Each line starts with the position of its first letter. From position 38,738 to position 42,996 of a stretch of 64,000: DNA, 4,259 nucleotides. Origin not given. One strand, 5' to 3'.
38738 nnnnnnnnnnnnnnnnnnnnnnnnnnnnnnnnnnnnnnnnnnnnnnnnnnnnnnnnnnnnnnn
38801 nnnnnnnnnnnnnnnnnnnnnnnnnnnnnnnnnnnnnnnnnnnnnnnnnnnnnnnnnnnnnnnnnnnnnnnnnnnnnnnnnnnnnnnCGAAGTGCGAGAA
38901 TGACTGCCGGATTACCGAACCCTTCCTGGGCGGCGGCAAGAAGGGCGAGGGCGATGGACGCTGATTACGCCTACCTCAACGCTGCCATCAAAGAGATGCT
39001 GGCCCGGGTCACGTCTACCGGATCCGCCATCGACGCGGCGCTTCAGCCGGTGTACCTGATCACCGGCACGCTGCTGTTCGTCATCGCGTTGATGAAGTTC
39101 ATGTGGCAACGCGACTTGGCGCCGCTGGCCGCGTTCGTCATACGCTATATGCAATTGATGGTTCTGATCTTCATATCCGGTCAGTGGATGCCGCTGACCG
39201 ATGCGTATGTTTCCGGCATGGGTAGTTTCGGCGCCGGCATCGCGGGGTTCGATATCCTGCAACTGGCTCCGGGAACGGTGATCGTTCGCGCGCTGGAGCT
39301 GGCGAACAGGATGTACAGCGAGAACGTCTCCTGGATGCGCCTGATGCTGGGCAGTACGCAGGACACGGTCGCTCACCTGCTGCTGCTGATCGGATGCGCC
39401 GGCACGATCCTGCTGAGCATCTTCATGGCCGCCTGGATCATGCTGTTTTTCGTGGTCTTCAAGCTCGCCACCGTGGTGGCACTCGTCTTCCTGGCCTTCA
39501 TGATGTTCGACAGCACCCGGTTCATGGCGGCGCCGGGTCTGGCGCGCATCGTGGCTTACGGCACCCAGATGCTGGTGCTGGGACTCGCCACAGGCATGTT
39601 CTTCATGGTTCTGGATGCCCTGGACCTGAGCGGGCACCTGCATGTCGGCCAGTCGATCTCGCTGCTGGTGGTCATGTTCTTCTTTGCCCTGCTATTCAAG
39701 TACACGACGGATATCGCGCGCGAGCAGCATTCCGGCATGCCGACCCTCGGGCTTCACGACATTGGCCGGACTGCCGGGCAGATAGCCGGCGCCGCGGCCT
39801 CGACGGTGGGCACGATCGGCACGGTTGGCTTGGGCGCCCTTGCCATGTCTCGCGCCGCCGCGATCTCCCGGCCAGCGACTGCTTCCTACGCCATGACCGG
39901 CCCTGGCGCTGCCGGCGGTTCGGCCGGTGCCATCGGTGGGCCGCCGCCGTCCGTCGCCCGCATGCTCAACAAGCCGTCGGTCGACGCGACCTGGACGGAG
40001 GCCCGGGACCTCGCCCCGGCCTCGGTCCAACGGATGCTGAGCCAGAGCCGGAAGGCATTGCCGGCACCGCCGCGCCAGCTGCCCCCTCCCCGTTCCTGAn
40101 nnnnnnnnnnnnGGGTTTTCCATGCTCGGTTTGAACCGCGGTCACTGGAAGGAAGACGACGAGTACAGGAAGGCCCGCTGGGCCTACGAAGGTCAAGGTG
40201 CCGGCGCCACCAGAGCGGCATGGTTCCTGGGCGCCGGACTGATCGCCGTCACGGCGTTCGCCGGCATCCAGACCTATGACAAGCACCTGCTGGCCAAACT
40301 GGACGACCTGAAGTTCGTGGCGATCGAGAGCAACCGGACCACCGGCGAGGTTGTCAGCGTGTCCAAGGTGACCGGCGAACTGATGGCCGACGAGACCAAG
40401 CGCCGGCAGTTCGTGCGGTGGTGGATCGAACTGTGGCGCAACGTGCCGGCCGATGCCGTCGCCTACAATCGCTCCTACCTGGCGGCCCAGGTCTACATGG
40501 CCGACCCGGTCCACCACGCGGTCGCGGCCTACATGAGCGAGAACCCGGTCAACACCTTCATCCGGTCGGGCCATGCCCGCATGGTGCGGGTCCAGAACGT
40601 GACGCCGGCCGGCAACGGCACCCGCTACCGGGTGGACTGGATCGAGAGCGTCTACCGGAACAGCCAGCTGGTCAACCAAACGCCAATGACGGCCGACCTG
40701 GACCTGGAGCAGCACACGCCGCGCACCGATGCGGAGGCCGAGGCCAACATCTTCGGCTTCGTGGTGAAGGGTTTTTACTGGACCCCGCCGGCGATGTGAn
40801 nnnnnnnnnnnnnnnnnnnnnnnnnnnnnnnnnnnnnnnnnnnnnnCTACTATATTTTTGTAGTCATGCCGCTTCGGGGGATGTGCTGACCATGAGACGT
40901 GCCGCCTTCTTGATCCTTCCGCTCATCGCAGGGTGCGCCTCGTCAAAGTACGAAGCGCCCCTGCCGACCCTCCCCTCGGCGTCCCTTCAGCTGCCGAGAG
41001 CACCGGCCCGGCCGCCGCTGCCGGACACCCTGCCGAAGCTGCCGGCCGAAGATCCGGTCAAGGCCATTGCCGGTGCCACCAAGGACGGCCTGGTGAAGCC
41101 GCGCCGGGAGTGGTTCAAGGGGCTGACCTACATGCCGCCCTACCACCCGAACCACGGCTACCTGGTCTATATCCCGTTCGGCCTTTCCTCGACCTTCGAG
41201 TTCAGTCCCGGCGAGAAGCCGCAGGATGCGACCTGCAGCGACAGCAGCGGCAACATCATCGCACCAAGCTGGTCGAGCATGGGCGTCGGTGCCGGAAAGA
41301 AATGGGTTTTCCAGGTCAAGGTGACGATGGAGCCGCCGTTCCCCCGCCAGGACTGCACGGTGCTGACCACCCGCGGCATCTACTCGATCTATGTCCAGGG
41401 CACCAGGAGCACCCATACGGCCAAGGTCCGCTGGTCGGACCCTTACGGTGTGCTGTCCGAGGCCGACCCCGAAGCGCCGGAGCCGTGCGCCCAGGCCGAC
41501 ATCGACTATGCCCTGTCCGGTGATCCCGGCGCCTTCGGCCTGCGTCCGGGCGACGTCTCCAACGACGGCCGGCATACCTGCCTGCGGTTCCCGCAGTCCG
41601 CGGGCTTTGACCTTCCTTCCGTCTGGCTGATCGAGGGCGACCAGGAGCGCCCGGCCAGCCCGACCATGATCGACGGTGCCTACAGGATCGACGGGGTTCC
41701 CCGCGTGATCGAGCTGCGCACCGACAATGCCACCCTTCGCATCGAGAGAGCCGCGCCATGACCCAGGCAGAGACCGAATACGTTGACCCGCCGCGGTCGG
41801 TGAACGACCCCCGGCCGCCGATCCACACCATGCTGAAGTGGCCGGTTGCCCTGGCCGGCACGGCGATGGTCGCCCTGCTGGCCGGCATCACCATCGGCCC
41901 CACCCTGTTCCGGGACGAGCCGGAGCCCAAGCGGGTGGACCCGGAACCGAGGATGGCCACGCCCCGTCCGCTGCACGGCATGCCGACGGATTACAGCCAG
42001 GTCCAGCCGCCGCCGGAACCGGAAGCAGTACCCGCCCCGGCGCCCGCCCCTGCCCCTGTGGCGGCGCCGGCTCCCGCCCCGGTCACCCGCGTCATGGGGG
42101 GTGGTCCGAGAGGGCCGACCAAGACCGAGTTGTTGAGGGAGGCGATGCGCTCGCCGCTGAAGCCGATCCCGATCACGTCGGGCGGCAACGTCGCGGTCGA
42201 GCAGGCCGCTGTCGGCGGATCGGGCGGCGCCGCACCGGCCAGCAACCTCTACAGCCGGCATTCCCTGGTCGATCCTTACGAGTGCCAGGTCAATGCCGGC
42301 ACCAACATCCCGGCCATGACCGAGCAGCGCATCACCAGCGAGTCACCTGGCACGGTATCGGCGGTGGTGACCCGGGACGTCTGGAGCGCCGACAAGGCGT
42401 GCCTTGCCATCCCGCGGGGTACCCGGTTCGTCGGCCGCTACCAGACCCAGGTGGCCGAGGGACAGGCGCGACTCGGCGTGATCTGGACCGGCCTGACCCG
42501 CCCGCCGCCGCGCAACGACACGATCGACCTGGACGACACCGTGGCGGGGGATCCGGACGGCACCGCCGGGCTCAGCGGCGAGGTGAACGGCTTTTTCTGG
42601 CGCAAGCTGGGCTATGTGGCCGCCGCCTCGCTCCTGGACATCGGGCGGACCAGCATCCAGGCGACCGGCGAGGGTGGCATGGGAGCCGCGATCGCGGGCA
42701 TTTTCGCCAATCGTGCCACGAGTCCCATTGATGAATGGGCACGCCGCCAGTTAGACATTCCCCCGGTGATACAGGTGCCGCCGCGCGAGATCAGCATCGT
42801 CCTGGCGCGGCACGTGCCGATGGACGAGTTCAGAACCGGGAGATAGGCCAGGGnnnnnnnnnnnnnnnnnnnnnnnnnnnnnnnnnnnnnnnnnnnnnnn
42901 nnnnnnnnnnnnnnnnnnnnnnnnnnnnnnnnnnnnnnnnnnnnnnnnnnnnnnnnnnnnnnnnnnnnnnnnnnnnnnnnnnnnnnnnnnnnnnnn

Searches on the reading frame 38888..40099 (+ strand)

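Call 58: search_protein_families(library=pfam, proteins=[window:38888-40099:+], max_evalue=0.001)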
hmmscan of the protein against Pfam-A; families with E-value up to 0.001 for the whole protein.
window:38888-40099:+ (403 aa): 1 family
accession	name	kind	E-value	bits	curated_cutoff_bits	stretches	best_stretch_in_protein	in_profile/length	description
PF04610.19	TrbL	-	1.8e-11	44.7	25.9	1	61-271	2-213/215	TrbL/VirB6 plasmid conjugal transfer protein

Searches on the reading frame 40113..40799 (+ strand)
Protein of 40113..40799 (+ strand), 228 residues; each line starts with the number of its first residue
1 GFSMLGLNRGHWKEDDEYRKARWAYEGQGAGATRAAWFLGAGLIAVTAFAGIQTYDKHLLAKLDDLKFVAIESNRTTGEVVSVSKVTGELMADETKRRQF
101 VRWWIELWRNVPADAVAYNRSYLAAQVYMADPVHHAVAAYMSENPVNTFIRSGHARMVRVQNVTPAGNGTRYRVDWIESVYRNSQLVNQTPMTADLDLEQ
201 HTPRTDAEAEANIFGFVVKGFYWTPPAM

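Call 58: search_protein_families(library=pfam, proteins=[window:40113-40799:+], max_evalue=0.001)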
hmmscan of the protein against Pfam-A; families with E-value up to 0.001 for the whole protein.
window:40113-40799:+ (228 aa): 1 family
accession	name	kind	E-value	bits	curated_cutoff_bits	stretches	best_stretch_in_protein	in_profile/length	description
PF04335.19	VirB8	-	1.6e-21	77.6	23.2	1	34-224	18-211/213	VirB8 protein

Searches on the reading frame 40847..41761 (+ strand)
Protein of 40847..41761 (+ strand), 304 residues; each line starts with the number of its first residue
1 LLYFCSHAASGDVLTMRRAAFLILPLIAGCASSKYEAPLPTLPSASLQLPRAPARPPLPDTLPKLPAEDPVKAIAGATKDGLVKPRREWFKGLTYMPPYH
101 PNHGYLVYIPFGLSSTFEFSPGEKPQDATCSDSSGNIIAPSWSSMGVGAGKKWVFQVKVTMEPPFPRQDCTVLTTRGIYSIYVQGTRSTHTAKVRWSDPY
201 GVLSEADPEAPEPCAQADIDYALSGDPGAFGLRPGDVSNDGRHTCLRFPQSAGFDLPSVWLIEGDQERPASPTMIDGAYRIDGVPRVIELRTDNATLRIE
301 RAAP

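Call 58: search_protein_families(library=pfam, proteins=[window:40847-41761:+], max_evalue=0.001)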
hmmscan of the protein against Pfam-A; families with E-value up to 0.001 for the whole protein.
window:40847-41761:+ (304 aa): 1 family
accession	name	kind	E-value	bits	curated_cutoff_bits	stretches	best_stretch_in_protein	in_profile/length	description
PF03524.21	CagX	-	3.1e-18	66.8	34.2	1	98-301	7-197/198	Conjugal transfer protein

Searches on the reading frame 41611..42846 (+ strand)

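Call 58: search_protein_families(library=pfam, proteins=[window:41611-42846:+], max_evalue=0.001)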
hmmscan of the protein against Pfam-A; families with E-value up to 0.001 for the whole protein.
window:41611-42846:+ (411 aa): 1 family
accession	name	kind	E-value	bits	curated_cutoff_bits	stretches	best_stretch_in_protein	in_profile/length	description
PF03743.19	TrbI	-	4.7e-33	115.1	35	1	227-400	2-184/188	Bacterial conjugation TrbI-like protein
